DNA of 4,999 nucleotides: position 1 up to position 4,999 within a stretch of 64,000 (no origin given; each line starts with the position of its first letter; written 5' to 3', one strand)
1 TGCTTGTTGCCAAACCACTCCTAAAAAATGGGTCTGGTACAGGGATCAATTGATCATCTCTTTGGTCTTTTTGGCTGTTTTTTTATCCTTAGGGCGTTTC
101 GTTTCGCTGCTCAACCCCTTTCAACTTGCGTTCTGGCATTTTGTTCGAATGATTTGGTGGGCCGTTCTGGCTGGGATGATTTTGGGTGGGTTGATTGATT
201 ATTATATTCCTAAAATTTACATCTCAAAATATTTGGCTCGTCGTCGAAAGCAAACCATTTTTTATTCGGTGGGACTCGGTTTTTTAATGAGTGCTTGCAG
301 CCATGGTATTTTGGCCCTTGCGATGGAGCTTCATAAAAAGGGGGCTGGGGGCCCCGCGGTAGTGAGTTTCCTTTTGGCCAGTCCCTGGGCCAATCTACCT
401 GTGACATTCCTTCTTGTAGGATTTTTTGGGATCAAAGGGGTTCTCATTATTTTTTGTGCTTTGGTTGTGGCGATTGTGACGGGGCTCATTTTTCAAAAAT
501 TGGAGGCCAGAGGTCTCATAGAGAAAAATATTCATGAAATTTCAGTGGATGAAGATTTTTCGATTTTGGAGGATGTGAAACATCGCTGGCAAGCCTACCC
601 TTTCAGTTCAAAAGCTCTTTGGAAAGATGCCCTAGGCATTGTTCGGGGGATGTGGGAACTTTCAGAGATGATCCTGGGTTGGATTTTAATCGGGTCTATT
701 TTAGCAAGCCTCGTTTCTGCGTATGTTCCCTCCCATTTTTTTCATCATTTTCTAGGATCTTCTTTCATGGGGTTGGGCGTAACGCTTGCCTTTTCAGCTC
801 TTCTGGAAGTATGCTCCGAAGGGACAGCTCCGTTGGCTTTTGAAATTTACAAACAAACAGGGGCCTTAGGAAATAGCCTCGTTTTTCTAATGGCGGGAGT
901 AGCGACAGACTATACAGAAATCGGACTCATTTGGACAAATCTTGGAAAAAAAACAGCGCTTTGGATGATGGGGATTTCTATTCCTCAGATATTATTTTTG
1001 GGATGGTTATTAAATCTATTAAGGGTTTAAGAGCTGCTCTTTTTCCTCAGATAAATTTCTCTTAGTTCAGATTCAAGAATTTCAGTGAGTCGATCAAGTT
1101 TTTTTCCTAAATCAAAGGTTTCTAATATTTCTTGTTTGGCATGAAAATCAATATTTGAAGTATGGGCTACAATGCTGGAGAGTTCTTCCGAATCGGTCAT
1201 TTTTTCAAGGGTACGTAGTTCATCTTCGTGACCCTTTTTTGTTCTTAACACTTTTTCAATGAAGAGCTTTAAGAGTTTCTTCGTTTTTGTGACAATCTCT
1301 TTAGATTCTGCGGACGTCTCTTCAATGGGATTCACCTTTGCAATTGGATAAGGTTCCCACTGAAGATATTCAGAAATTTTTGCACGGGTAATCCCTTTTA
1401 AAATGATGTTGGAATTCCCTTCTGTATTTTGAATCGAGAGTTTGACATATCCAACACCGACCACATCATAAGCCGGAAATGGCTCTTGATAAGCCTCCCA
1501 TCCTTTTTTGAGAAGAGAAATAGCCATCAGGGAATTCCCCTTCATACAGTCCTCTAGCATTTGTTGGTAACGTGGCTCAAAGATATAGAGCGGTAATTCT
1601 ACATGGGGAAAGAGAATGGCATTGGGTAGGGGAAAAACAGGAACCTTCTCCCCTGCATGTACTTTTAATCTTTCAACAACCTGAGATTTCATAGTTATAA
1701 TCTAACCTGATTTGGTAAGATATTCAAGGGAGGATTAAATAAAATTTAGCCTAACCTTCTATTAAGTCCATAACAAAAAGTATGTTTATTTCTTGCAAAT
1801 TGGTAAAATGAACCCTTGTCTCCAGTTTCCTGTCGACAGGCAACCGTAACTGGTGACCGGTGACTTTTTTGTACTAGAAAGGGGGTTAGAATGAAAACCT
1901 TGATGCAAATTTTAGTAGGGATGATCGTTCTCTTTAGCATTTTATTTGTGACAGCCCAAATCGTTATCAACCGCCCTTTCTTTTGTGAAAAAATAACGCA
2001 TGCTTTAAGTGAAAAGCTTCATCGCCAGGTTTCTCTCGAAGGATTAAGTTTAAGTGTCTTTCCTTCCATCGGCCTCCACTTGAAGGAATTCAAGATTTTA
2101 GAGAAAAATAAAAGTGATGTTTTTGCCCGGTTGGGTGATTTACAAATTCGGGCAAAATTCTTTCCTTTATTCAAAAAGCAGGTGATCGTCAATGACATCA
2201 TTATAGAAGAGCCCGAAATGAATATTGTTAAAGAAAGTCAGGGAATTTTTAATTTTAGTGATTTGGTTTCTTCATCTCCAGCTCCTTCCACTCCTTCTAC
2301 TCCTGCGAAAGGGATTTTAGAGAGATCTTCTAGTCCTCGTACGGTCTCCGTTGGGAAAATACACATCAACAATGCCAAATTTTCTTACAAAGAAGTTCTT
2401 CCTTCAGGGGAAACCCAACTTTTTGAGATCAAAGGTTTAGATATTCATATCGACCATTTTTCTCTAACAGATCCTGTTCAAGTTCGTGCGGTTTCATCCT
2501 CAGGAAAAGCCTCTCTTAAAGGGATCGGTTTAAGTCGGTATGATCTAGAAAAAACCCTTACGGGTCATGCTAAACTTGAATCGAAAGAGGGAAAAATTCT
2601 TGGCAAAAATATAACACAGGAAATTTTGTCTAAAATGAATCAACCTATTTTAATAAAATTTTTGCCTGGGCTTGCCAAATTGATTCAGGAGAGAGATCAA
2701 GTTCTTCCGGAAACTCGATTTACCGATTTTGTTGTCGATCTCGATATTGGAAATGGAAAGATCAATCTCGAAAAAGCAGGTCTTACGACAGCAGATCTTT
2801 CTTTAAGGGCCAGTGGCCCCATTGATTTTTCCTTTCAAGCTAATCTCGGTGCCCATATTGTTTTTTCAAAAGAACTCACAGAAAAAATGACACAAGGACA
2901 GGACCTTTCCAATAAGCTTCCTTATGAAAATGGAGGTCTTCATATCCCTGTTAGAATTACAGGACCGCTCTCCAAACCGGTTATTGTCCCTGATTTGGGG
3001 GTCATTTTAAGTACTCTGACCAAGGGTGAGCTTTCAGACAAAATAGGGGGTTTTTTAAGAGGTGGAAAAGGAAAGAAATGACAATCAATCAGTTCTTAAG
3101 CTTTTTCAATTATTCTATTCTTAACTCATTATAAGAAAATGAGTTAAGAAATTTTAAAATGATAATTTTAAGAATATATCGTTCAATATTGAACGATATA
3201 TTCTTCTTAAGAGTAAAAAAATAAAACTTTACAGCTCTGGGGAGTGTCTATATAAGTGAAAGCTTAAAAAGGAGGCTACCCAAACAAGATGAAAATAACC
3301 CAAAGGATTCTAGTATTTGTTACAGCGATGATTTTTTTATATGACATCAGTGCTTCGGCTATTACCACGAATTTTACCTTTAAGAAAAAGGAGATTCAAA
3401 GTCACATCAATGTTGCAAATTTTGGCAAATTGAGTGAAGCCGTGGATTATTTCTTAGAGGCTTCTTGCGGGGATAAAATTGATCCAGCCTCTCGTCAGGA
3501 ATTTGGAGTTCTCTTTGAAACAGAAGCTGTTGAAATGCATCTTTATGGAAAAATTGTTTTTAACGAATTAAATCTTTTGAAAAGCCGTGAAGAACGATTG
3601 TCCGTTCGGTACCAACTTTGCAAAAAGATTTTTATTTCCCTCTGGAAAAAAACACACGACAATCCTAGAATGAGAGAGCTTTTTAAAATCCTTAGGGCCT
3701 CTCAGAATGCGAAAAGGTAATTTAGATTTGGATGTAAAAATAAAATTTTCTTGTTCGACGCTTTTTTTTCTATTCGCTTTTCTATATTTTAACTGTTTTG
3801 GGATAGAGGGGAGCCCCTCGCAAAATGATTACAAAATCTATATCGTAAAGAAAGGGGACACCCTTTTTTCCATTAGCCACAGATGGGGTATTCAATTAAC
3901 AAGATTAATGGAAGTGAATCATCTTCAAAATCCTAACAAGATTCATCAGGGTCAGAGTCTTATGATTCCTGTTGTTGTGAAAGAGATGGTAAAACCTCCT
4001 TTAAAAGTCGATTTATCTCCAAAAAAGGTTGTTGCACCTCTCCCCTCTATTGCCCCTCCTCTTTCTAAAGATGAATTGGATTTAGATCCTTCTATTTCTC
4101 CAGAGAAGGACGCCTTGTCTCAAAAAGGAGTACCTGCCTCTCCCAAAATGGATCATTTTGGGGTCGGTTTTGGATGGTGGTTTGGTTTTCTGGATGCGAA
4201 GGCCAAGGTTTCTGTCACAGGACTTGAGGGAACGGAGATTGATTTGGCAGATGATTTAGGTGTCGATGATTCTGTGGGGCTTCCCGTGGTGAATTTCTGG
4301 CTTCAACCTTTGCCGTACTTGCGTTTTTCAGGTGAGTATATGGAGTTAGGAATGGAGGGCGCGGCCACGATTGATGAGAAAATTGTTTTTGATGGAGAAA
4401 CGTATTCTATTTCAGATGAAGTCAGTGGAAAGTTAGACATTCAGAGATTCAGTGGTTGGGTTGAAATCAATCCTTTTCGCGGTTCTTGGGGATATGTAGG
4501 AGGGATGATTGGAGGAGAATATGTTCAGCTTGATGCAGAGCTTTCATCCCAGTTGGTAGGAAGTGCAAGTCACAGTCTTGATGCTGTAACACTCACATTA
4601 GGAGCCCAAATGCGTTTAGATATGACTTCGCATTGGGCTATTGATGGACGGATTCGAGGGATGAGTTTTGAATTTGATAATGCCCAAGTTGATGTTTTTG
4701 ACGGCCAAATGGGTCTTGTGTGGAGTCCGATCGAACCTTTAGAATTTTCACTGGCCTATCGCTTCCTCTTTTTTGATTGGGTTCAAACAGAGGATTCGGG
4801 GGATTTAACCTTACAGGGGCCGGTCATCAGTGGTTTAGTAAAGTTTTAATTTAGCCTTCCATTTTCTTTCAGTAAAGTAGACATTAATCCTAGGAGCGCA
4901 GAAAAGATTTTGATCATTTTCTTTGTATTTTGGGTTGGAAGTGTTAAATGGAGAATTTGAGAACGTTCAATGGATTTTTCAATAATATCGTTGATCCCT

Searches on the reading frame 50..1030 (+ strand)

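Call 69: search_protein_families(library=pfam, proteins=[window:50-1030:+], max_evalue=0.001)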
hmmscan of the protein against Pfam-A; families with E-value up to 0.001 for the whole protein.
window:50-1030:+ (326 aa): 2 families
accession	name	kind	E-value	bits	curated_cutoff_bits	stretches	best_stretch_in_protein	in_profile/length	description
PF03773.19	ArsP_1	-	6.3e-34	117.9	32.3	1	32-321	13-292/294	Predicted permease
PF11449.14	ArsP_2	-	4.8e-05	23.1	32.5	1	51-247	34-206/359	Putative, 10TM heavy-metal exporter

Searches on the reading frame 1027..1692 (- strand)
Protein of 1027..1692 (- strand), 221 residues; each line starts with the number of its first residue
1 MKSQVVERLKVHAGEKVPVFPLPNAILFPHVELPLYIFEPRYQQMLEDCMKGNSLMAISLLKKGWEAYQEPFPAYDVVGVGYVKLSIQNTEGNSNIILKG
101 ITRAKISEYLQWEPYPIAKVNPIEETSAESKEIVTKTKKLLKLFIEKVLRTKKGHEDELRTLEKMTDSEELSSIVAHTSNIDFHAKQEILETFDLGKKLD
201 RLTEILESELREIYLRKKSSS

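Call 69: search_protein_families(library=pfam, proteins=[window:1027-1692:-], max_evalue=0.001)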
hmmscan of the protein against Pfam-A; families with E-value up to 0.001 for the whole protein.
window:1027-1692:- (221 aa): 1 family
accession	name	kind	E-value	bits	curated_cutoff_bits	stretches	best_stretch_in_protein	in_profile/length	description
PF02190.22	LON_substr_bdg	-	6.1e-37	127.9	28.7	1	16-207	1-199/200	ATP-dependent protease La (LON) substrate-binding domain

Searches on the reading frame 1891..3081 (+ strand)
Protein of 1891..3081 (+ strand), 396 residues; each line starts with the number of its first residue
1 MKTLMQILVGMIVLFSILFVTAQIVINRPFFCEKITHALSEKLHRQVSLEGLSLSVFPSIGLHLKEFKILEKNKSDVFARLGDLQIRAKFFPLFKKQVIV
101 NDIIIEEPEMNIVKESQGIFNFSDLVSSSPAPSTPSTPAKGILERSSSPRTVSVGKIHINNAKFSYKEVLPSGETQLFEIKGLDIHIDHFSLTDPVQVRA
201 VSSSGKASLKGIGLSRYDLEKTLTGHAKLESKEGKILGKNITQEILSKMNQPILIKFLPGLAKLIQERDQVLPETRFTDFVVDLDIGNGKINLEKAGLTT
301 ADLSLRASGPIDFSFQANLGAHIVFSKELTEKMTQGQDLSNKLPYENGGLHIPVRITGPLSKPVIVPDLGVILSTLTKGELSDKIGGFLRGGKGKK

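Call 69: search_protein_families(library=pfam, proteins=[window:1891-3081:+], max_evalue=0.001)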
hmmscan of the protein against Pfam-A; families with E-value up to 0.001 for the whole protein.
window:1891-3081:+ (396 aa): 2 families
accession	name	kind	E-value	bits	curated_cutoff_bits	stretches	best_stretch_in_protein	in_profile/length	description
PF05170.20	AsmA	-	3.2e-21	76.2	29.8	2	1-167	1-172/607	AsmA family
PF05359.17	DUF748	-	4.3e-20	71.9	50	1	7-193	17-190/1037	Domain of Unknown Function (DUF748)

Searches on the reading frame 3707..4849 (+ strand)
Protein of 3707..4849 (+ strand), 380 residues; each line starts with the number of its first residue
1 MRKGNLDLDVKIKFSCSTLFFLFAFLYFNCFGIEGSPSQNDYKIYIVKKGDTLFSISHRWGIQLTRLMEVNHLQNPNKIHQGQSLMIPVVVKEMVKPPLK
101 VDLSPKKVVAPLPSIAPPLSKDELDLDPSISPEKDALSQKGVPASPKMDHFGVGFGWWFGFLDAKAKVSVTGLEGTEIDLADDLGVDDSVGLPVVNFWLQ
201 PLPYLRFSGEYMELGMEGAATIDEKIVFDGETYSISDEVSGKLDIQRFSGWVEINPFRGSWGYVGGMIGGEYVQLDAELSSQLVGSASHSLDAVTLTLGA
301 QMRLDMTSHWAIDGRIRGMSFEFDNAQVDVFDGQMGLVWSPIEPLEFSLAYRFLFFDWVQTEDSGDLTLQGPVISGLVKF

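Call 69: search_protein_families(library=pfam, proteins=[window:3707-4849:+], max_evalue=0.001)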
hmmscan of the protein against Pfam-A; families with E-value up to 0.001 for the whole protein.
window:3707-4849:+ (380 aa): 1 family
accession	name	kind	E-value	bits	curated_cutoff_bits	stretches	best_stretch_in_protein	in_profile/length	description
PF01476.26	LysM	-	3.4e-13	49.7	20.9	1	45-88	1-43/43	LysM domain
